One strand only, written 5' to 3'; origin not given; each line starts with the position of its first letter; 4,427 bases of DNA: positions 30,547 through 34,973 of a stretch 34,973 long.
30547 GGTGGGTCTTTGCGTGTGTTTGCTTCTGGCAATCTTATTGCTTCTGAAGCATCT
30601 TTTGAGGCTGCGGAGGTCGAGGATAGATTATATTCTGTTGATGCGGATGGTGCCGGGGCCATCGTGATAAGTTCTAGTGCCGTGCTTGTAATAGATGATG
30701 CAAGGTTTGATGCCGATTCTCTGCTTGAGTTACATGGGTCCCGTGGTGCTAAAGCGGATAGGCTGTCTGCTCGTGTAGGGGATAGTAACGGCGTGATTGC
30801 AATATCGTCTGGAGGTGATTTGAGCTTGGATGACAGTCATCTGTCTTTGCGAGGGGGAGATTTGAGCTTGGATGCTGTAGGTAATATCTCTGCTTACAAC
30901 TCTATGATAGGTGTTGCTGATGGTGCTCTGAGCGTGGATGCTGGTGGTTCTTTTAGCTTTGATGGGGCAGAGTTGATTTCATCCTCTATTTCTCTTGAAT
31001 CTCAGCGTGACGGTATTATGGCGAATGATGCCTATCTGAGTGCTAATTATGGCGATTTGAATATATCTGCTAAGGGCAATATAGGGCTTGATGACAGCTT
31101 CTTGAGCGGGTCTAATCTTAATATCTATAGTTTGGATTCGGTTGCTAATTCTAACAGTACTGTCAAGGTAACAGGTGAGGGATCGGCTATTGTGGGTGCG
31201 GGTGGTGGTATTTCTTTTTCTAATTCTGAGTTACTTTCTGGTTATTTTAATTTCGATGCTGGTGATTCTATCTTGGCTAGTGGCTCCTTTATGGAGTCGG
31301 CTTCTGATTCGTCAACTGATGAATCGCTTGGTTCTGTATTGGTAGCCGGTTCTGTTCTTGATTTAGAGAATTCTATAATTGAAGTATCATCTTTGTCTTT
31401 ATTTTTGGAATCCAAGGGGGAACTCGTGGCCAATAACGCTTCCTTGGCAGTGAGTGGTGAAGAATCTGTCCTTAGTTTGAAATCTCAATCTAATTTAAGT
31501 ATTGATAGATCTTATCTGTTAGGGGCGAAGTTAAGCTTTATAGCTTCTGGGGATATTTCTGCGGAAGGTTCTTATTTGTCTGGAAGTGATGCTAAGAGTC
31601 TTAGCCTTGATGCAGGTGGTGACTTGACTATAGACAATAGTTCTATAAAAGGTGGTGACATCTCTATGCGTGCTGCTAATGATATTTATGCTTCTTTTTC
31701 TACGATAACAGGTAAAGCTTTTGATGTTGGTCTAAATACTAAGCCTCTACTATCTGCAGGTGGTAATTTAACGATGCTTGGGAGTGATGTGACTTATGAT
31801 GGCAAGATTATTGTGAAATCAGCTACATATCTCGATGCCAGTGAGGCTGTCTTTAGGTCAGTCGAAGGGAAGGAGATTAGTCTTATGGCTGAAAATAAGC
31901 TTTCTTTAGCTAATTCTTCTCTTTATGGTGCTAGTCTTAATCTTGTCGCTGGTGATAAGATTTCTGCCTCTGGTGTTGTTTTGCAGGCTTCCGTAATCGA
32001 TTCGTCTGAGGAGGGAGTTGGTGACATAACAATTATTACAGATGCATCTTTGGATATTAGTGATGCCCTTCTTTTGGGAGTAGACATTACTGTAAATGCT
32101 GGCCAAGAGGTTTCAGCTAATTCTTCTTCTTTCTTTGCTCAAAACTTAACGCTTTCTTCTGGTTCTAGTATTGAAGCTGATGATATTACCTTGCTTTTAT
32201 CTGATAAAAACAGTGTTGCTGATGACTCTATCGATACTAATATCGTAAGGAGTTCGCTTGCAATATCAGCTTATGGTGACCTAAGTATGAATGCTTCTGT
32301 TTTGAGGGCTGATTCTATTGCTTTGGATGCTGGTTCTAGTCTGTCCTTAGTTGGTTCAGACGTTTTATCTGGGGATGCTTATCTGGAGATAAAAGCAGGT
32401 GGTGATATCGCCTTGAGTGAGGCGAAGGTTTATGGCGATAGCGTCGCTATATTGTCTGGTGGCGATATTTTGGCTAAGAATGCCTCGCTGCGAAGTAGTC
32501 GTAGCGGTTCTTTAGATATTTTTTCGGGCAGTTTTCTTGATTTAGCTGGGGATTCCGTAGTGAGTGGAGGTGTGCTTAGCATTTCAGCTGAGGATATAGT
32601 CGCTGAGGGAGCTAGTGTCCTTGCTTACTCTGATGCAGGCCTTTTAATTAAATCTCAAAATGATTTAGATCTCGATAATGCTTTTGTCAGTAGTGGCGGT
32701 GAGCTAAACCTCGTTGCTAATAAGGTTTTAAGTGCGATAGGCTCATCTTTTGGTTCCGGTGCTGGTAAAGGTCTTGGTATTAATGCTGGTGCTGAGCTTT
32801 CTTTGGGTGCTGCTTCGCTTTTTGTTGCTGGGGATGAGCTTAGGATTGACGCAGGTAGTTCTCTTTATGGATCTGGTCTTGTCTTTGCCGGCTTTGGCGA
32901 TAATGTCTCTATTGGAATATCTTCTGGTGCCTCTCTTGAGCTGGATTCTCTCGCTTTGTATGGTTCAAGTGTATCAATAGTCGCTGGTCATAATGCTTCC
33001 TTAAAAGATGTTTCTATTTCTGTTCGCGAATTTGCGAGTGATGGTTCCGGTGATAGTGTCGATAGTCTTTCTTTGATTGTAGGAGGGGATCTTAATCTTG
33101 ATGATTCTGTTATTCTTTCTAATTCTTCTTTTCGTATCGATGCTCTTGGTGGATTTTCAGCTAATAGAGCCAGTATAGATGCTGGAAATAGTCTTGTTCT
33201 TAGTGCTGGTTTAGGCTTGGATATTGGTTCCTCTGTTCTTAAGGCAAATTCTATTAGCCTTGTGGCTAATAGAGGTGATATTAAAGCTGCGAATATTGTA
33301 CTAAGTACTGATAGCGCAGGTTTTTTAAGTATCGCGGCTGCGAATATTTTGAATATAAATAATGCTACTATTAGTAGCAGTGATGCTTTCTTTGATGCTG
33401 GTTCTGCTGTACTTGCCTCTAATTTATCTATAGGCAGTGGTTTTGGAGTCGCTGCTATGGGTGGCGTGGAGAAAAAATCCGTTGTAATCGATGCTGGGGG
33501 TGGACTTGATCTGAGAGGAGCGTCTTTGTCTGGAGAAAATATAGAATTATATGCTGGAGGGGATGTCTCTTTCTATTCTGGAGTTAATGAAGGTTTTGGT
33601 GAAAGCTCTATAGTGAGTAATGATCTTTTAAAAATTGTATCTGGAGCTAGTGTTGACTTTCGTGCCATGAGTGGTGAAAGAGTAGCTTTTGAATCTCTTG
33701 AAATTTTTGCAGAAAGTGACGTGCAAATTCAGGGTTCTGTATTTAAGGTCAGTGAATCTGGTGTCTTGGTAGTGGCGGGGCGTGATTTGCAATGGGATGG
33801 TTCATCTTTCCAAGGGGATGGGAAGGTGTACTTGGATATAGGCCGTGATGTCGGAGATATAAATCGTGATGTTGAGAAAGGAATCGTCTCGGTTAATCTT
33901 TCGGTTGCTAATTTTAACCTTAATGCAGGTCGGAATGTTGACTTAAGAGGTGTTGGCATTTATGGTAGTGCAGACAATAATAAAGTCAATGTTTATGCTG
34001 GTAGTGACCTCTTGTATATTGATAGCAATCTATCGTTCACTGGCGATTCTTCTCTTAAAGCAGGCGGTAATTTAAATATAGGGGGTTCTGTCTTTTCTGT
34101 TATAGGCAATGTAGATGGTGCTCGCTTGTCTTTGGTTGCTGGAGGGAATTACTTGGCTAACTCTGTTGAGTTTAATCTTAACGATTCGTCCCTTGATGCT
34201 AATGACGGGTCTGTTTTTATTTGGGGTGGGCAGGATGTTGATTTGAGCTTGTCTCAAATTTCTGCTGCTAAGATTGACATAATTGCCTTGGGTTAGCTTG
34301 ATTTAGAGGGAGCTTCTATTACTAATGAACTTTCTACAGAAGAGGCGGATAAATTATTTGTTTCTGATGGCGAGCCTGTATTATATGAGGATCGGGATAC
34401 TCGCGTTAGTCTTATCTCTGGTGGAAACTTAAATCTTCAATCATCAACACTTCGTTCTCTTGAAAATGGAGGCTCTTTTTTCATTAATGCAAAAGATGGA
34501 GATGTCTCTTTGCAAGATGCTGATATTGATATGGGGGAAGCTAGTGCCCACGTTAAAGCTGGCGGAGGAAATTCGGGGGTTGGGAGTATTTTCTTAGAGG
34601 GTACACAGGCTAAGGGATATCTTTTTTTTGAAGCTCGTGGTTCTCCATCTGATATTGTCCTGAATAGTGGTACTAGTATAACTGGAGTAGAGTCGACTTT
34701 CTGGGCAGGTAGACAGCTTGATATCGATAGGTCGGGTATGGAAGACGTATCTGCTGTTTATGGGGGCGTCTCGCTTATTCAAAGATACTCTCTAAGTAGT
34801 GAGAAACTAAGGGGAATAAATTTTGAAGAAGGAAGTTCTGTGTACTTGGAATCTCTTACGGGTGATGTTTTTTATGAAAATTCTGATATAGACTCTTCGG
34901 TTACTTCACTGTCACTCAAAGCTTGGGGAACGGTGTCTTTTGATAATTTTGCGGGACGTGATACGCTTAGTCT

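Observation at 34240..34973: A single in-frame TAG interrupts the giant FHA-like gene inside a repeat unit, and the frame stays open for 225 more codons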

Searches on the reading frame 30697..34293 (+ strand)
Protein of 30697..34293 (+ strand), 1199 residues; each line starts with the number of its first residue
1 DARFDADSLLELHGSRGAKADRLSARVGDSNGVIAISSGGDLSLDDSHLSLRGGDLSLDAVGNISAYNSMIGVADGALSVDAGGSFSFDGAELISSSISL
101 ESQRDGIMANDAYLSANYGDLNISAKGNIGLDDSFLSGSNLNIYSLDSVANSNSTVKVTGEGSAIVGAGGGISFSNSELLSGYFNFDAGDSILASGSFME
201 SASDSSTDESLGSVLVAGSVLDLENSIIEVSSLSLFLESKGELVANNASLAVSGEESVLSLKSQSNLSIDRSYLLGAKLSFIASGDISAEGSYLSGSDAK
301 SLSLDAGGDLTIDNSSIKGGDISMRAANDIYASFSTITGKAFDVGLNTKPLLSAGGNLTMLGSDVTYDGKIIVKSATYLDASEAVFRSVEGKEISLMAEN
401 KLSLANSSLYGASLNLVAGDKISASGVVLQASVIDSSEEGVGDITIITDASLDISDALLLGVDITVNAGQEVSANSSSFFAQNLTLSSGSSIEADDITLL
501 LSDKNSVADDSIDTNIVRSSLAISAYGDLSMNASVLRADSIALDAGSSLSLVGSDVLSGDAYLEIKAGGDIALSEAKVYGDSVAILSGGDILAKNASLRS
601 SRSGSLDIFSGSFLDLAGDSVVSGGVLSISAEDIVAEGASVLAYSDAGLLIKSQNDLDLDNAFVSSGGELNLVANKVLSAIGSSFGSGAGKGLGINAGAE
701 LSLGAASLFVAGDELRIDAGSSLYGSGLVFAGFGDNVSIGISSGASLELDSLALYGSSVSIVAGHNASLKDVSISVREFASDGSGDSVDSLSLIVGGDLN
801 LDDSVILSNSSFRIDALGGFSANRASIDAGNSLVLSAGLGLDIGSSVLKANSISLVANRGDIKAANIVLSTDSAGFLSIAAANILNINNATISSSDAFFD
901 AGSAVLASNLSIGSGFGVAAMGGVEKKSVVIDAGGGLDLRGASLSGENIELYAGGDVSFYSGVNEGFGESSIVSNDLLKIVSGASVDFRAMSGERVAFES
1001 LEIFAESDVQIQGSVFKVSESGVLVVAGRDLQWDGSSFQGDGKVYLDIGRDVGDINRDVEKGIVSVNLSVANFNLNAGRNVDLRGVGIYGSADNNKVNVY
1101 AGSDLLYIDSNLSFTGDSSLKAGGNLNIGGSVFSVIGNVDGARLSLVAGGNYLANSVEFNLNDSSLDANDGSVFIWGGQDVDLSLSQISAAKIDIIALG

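Call 58: search_protein_representatives(protein=window:30697-34293:+)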
Query: 1199 residues. Proteins with E-value up to 0.001 (for the whole library): 4; up to 1e-10: 2; up to 1e-30: 0. The best 4 are listed.
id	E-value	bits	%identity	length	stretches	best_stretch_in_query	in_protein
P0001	2.7e-16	75.6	27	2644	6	22-611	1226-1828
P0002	2.3e-11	59.3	34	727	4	587-697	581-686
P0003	9.3e-10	53.9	27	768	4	27-320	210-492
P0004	5.3e-04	34.9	25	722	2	567-706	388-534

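Call 59: search_protein_families(library=pfam, proteins=[P0001, P0002, P0003, P0004], max_evalue=0.01)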
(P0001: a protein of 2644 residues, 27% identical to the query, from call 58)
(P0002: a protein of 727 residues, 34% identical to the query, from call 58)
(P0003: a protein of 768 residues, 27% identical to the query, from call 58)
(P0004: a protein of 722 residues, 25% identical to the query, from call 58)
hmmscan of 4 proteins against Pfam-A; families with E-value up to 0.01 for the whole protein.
P0001 (2644 aa): 2 families
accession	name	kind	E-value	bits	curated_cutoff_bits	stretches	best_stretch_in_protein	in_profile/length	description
PF05860.19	TPS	-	1.4e-38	133.7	33.5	1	47-287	21-250/252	TPS secretion domain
PF13332.12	Fil_haemagg_2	-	4.8e-06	27.2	22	1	894-1036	18-161/170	Hemagglutinin repeat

P0002 (727 aa): 2 families
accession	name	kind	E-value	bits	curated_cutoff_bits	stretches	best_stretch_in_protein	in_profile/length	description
PF16168.11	AIDA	-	2.7e-07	31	27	0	499-540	12-53/63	Adhesin of bacterial autotransporter system, probable stalk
PF22208.1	Cas_Csm6_CARF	-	0.0073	16.4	27.5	0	588-634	15-61/106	Cas_Csm6 CARF domain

P0003 (768 aa): 2 families
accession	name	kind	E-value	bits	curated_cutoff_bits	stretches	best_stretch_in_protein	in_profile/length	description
PF13332.12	Fil_haemagg_2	-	1.8e-09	38.4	22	0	169-205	24-61/170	Hemagglutinin repeat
PF12545.13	DUF3739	-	0.00048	21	27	0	197-249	46-97/110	Filamentous haemagglutinin family outer membrane protein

P0004 (722 aa): 5 families
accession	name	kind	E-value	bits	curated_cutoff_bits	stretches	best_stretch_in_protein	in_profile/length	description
PF13205.12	Big_5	-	1.8e-25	90.2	23.6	1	192-296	1-105/105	Bacterial Ig-like domain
PF14341.11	PilX_N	-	3.5e-07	30.5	25.5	1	9-57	1-49/51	PilX N-terminal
PF05594.20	Fil_haemagg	-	0.00044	21.3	21.5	0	428-483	6-69/72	Haemagglutinin repeat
PF04234.18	CopC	-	0.0035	18.7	23.3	1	197-258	3-61/92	CopC domain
PF23951.1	DUF7282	-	0.0097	16.5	27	0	616-662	14-66/112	Domain of unknown function (DUF7282)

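Call 62: find_encoding_contigs(protein=P0001, flank=10000, max_places=5)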
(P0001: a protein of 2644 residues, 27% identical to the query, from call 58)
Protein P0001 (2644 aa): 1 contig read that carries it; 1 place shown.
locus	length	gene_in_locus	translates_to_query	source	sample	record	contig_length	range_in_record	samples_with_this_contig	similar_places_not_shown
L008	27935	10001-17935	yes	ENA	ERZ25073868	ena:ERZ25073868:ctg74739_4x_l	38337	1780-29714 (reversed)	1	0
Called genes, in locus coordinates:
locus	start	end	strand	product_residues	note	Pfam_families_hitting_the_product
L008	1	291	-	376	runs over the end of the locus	PF00180:Iso_dh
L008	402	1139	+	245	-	PF00072:Response_reg, PF00486:Trans_reg_C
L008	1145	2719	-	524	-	PF00009:GTP_EFTU, PF01926:MMR_HSR1 (faint), PF22042:EF-G_D2, PF03144:GTP_EFTU_D2 (weak), PF16658:RF3_C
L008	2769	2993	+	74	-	-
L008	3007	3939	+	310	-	PF02729:OTCace_N, PF00185:OTCace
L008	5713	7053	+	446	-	PF18884:TSP3_bac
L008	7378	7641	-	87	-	PF13366:PDDEXK_3 (weak)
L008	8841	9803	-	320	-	PF00665:rve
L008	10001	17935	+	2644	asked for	PF05860:TPS, PF13332:Fil_haemagg_2 (weak)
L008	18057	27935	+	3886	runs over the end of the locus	?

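Call 64: search_protein_families(library=pfam, proteins=[L008:18057-27935:+], max_evalue=0.1)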
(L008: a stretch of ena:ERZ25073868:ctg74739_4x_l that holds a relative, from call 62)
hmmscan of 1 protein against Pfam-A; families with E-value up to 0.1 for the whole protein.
L008:18057-27935:+ (3293 aa): 2 families
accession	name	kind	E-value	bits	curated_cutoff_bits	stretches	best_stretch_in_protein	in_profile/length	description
PF13332.12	Fil_haemagg_2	-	5.4e-12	46.6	22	3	646-726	9-89/170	Hemagglutinin repeat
PF25489.1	At5g54830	-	0.065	13.6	27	0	13-54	34-73/126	At5g54830-like domain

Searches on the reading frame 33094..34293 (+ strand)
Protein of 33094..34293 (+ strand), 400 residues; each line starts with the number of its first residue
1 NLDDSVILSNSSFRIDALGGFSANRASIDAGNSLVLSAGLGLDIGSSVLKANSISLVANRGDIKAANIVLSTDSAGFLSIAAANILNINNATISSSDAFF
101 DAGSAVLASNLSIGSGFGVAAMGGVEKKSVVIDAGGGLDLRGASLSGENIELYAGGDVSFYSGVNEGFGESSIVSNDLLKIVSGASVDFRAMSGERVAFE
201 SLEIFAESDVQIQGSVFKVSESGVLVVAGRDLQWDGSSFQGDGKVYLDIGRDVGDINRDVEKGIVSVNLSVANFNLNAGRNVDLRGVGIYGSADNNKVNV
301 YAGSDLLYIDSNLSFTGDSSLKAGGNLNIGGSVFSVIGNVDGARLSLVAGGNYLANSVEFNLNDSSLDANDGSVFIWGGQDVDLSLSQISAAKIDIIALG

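Call 47: predict_structure(protein=window:33094-34293:+)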
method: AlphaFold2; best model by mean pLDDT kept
length: 400 residues; sequences in the alignment: 1
mean_pLDDT: 66.0   pTM: 0.65
mean pLDDT of the five models: 66.0, 58.9, 55.1, 51.6, 37.0
residues with pLDDT >= 90: 1; 70-90: 186; 50-70: 140; < 50: 73
segments of 3 or more residues with pLDDT < 50: 71-74, 90-101, 103-128, 164-174, 257-268, 338-340
pLDDT, mean of each block of 10 residues (from residue 1): 61 81 74 78 74 71 60 52 53 45 41 37 41 64 63 77 46 61 86 60 87 70 81 70 75 46 38 75 70 72 79 76 84 56 77 76 54 79 75 77
secondary structure, 60 per line:
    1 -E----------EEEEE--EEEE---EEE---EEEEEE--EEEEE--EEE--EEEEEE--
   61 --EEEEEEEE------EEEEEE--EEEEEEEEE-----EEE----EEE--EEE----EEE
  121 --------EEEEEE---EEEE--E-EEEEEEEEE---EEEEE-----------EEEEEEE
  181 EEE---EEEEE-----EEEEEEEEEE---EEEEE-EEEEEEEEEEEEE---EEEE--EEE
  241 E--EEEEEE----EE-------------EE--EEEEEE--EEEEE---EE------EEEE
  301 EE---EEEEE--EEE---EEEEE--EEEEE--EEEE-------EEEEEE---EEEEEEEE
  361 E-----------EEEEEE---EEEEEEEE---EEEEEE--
elements in order: E13-17 E20-23 E27-29 E33-38 E41-45 E48-50 E53-58 E63-70 E77-82 E85-93 E99-101 E106-108 E111-113 E118-120 E129-134 E138-141 E146-154 E158-162 E174-183 E187-191 E197-206 E210-214 E216-228 E232-235 E238-241 E244-249 E273-278 E281-285 E297-302 E306-310 E313-315 E319-323 E326-330 E333-336 E344-349 E353-361 E373-378 E382-389 E393-398

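Call 50: fold_search(model_id=the predicted structure, library=pdb)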
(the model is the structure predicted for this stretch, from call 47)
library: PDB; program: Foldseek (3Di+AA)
matches with E <= 10: 44; with E <= 0.001: 0
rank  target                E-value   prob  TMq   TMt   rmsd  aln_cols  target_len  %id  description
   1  3p4g_C                1.3e-01  0.38  0.25  0.30  12.0       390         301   11  X-ray crystal structure of a hyperactive, Ca2+-dependent, beta-helical antifreeze protein from an Antarctic bacterium (released 2011-04-27)
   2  3p4g_B                2.4e-01  0.25  0.23  0.28  10.9       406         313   12  X-ray crystal structure of a hyperactive, Ca2+-dependent, beta-helical antifreeze protein from an Antarctic bacterium (released 2011-04-27)
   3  3p4g_D                2.6e-01  0.30  0.25  0.31  12.2       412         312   11  X-ray crystal structure of a hyperactive, Ca2+-dependent, beta-helical antifreeze protein from an Antarctic bacterium (released 2011-04-27)
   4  9mne_A                4.0e-01  0.11  0.21  0.13  16.4       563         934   11  Crystal structure of enteropathogenic Escherichia coli EspC (released 2025-10-29)
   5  4dn7_A                6.1e-01  0.03  0.11  0.11  19.0       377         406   10  CRYSTAL STRUCTURE OF putative ABC transporter, ATP-binding protein from Methanosarcina mazei Go1 (released 2012-02-22)
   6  3p4g_A                7.0e-01  0.18  0.27  0.34  10.8       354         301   14  X-ray crystal structure of a hyperactive, Ca2+-dependent, beta-helical antifreeze protein from an Antarctic bacterium (released 2011-04-27)
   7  6z7p_A                8.9e-01  0.06  0.21  0.11  17.6       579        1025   10  Composite model of the Caulobacter crescentus S-layer bound to the O-antigen of lipopolysaccharide (released 2020-07-15)
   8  1rwr                  1.2e+00  0.13  0.25  0.32  12.6       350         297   12  Crystal structure of filamentous hemagglutinin secretion domain (released 2004-04-13)
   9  1wxr                  1.5e+00  0.11  0.31  0.16  12.8       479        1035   11  Crystal structure of Heme Binding protein, an autotransporter hemoglobine protease from pathogenic Escherichia coli (released 2005-03-01)
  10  5n8p_A                1.6e+00  0.04  0.20  0.13  17.4       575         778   10  S-layer protein RsaA from C. crescentus (released 2017-04-12)
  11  9mne_B                1.9e+00  0.04  0.20  0.12  16.5       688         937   10  Crystal structure of enteropathogenic Escherichia coli EspC (released 2025-10-29)
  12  3h09_B                2.0e+00  0.06  0.23  0.13  17.6       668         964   11  The structure of Haemophilus influenzae IgA1 protease (released 2009-04-21)
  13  3h09_A                2.5e+00  0.06  0.27  0.16  15.0       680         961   10  The structure of Haemophilus influenzae IgA1 protease (released 2009-04-21)
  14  7o9o                  2.5e+00  0.02  0.12  0.14  20.5       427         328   11  Crystal structure of the Awp3b (adhesin-like wall protein 3b) A-domain from Candida glabrata (released 2021-12-15)
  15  8c50_A                2.7e+00  0.02  0.17  0.18  15.4       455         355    8  Pontibacter korlensis curli subunit CsgA (released 2023-06-28)
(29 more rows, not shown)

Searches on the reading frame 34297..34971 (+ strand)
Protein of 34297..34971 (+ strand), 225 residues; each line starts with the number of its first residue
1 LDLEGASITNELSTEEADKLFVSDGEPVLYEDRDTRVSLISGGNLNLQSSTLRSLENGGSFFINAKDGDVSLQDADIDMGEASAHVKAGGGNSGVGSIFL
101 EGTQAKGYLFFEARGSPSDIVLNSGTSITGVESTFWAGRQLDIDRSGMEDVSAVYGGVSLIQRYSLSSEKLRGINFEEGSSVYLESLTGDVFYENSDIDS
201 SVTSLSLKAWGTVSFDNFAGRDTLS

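Call 6: search_protein_families(library=pfam, proteins=[window:34297-34971:+], max_evalue=0.01)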
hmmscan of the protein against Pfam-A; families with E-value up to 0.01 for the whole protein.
window:34297-34971:+ (225 aa): 0 families

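Call 7: find_related_loci(query=window:34297-34971:+, collection=genome_contigs, flank=10000)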
Query window:34297-34971:+ (225 aa) in genome_contigs; peptide patterns used: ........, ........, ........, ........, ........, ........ (x = any residue, [..] = any of these).
181 stretches matched a pattern, but none encodes a relative of the query by tblastn (E <= 1e-3).

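Call 46: predict_structure(protein=window:34297-34971:+)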
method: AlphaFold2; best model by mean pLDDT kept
length: 225 residues; sequences in the alignment: 1
mean_pLDDT: 56.7   pTM: 0.62
mean pLDDT of the five models: 56.7, 54.0, 50.5, 41.1, 31.8
residues with pLDDT >= 90: 0; 70-90: 70; 50-70: 49; < 50: 106
segments of 3 or more residues with pLDDT < 50: 10-33, 145-225
pLDDT, mean of each block of 10 residues (from residue 1): 53 44 39 58 79 66 83 82 80 76 78 72 67 58 50 38 35 41 37 44 41 38 35
secondary structure, 60 per line:
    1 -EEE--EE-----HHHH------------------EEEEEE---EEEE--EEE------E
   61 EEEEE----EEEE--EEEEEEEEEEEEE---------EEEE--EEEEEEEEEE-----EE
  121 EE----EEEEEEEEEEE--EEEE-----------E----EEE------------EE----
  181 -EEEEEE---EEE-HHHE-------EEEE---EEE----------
elements in order: E2-4 H14-17 E36-41 E45-48 E51-53 E60-65 E70-73 E76-88 E98-101 E104-113 E119-122 E127-137 E140-143 E160-162 E182-187 E191-193 E206-209 E213-215

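Call 51: fold_search(model_id=the predicted structure, library=pdb)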
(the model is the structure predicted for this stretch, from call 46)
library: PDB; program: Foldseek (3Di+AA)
matches with E <= 10: 86; with E <= 0.001: 0
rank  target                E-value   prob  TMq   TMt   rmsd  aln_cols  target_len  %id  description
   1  2w7z_A                6.4e-01  0.04  0.16  0.17  13.0       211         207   14  Structure of the pentapeptide repeat protein EfsQnr, a DNA gyrase inhibitor. Free amines modified by cyclic pentylatio (released 2009-05-05)
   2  4yzq_A                7.0e-01  0.03  0.13  0.14  14.3       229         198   12  C. bescii Family 3 pectate lyase double mutant K108A/Q111N in complex with trigalacturonic acid (released 2015-12-23)
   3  9eds_C                1.1e+00  0.13  0.27  0.32  13.8       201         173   12  Tubulin cofactors D,E,G,C bound to tubulin dimer -- TBCC N terminus unbound (released 2026-02-04)
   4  4z06_A                1.1e+00  0.04  0.16  0.18  13.9       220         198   11  C. bescii Family 3 pectate lyase double mutant K108A/R133A in complex with ALPHA-D-GALACTOPYRANURONIC ACID (released 2015-12-23)
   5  3t9g_A                1.4e+00  0.03  0.16  0.17  14.2       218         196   13  The crystal structure of family 3 pectate lyase from Caldicellulosiruptor bescii (released 2012-05-09)
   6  5jmc_H                1.5e+00  0.04  0.13  0.26  11.3       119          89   11  Receptor binding domain of Botulinum neurotoxin A in complex with rat SV2C (released 2016-06-15)
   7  4yzq_B                1.5e+00  0.03  0.16  0.18  14.8       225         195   14  C. bescii Family 3 pectate lyase double mutant K108A/Q111N in complex with trigalacturonic acid (released 2015-12-23)
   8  6es1_B                1.7e+00  0.05  0.15  0.27  10.0       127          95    6  Crystal structure of the binding domain from botulinum neurotoxin A2 bound to extracellular domain of human receptor S (released 2018-04-25)
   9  4ihg_D                1.7e+00  0.03  0.15  0.13  13.7       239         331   10  Chasing Acyl Carrier Protein Through a Catalytic Cycle of Lipid A Production (released 2013-11-13)
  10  7jw4_A                1.9e+00  0.10  0.28  0.13  14.0       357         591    9  Crystal structure of PdGH110B in complex with D-galactose (released 2020-11-04)
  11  8jli_A                1.9e+00  0.06  0.18  0.09   8.8       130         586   15  Cryo-EM structure of SV2A dimer in complex levetiracetam (released 2024-05-01)
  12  9fyq_A                2.0e+00  0.06  0.17  0.09   8.5       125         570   10  Cryo-EM structure of native SV2A in complex with TeNT-Hc, gangliosides and Pro-Macrobody 5 (released 2025-05-21)
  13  4yz0_B                2.3e+00  0.02  0.17  0.19  14.1       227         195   13  C. bescii Family 3 pectate lyase double mutant K108A/E39Q in complex with trigalacturonic acid (released 2015-12-23)
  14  2qv3                  2.6e+00  0.11  0.31  0.18  11.0       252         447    9  Crystal Structure of the Helicobacter pylori Vacuolating Toxin p55 Domain (released 2007-10-23)
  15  9lhn_A                3.0e+00  0.02  0.15  0.15  12.0       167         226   16  Crystal structure of Ice binding protein from Candidatus Cryosericum odellii SMC5 (released 2025-09-03)
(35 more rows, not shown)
